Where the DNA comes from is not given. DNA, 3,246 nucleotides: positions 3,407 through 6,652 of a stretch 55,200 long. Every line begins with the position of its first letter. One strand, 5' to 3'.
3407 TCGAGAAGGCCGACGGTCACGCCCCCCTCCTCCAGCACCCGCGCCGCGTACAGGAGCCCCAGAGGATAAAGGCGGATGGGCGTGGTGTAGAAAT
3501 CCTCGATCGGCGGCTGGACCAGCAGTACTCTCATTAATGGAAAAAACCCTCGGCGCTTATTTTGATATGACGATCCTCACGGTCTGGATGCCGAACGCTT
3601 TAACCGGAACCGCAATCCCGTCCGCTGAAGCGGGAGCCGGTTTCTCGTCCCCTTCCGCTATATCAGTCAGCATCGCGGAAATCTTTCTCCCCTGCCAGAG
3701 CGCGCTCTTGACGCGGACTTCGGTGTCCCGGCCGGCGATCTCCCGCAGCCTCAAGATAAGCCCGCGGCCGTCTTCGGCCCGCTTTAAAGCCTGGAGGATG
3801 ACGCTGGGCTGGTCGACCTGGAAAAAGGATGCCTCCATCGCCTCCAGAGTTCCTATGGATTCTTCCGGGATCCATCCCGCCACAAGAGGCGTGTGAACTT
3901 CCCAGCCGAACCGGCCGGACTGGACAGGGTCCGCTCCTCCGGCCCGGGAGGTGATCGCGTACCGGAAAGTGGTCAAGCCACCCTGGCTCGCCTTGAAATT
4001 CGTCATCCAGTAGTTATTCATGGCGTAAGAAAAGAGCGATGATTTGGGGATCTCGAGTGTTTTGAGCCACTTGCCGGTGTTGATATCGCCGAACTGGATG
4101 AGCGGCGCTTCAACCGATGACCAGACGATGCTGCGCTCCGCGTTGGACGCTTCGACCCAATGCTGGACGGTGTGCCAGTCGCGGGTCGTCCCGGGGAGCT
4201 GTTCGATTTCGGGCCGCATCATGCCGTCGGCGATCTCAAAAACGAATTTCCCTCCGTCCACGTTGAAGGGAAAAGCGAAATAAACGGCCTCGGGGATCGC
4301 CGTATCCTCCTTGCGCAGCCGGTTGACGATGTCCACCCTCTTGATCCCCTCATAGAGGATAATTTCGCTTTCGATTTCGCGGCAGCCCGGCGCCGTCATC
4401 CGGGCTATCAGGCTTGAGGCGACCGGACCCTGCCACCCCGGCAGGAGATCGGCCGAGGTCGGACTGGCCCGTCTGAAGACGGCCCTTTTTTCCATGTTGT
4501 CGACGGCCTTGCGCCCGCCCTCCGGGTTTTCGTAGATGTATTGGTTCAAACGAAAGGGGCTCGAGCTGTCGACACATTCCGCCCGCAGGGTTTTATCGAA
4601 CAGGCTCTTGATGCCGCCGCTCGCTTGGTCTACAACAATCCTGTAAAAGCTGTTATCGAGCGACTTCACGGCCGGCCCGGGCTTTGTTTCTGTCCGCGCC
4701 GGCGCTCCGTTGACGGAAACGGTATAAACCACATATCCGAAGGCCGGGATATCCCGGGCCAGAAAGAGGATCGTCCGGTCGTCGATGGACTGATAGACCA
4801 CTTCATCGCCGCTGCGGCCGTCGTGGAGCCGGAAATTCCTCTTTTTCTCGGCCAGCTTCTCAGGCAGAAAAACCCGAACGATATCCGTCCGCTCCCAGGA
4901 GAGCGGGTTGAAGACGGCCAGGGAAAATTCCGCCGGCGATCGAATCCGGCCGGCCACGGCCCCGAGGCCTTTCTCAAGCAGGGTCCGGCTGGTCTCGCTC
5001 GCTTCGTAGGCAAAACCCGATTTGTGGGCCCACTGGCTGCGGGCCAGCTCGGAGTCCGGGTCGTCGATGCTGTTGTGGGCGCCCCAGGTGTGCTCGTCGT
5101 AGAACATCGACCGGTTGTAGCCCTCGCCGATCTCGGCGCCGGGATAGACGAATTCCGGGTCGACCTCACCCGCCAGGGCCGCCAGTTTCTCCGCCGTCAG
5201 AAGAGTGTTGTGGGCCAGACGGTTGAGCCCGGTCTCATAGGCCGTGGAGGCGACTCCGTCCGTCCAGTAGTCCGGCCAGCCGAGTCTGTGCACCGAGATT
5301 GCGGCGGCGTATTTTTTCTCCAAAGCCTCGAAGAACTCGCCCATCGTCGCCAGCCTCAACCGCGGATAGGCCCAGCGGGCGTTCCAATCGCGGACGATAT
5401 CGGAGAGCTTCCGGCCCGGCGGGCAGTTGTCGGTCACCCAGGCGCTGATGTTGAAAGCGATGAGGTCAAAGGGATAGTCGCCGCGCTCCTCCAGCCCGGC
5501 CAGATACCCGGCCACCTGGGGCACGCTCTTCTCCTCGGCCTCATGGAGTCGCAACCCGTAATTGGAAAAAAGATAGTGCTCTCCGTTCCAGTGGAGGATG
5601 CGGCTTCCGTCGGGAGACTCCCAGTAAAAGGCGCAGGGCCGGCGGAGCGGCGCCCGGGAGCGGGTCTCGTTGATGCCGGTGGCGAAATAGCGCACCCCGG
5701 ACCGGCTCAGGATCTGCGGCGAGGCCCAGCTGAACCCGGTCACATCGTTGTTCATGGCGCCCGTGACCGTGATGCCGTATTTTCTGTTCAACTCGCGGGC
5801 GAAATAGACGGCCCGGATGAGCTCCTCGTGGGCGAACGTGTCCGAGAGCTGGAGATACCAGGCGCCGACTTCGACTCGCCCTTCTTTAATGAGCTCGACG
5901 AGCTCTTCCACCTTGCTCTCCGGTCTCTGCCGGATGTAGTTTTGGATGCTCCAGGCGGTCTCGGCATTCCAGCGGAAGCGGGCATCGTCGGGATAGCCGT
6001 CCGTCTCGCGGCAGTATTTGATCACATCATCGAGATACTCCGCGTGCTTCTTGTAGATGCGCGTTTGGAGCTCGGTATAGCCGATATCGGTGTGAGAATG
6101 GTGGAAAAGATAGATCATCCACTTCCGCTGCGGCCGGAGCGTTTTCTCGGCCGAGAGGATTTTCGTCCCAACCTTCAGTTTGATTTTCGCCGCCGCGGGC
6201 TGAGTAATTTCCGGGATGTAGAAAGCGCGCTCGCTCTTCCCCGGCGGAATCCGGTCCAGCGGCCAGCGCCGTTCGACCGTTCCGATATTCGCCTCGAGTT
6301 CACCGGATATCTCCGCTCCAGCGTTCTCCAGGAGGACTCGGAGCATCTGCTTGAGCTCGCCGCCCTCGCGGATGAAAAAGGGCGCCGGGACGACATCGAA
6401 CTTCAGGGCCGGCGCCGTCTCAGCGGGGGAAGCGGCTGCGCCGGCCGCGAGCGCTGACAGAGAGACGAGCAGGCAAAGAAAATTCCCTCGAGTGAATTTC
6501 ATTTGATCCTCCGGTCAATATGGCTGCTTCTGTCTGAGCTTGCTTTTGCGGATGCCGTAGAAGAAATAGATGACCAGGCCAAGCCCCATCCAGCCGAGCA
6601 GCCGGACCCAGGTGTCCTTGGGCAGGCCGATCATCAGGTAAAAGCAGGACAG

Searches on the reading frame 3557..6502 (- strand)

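Call 14: search_protein_families(library=pfam, proteins=[window:3557-6502:-], max_evalue=0.001)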
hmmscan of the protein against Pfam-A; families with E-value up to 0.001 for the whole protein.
window:3557-6502:- (981 aa): 3 families
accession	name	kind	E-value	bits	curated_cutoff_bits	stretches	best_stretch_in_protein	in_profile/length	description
PF01074.27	Glyco_hydro_38N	-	4.1e-27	95.7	25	1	130-396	2-257/270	Glycosyl hydrolases family 38 N-terminal domain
PF17677.7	Glyco_hydro38C2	-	7.1e-09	36.1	22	1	901-975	2-72/72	Glycosyl hydrolases family 38 C-terminal beta sandwich domain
PF07748.19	Glyco_hydro_38C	-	9.2e-09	36.3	25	1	615-783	1-165/206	Glycosyl hydrolases family 38 C-terminal domain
